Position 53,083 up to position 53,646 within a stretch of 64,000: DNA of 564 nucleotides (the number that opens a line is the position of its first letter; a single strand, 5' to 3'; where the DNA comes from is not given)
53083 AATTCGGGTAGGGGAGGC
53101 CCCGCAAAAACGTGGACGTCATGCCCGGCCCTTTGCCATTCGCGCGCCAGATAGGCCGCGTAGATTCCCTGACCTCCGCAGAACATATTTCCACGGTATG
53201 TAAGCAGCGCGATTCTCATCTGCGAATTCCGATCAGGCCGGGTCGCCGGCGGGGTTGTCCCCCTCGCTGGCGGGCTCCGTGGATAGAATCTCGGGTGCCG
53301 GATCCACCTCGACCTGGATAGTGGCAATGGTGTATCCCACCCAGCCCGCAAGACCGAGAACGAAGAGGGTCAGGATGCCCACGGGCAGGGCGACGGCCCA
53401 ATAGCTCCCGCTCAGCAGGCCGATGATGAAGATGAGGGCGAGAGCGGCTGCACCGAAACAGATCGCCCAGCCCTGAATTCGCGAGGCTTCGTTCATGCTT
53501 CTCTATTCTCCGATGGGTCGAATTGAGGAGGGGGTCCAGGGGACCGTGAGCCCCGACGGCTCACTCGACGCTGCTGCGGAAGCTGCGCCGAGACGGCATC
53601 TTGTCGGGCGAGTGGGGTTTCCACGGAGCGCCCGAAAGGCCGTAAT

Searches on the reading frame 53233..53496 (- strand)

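Call 66: search_protein_families(library=pfam, proteins=[window:53233-53496:-], max_evalue=0.1)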
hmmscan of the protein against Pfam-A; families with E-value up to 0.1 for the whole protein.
window:53233-53496:- (87 aa): 3 families
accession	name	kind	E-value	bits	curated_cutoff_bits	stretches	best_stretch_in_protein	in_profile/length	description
PF13567.11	DUF4131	-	0.0089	16.2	31.6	1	9-72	5-63/165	Domain of unknown function (DUF4131)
PF07332.16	Phage_holin_3_6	-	0.043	14.3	28.4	1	12-56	47-92/116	Putative Actinobacterial Holin-X, holin superfamily III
PF07441.16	BofA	-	0.052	14.1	26.1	1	15-57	27-68/75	SigmaK-factor processing regulatory protein BofA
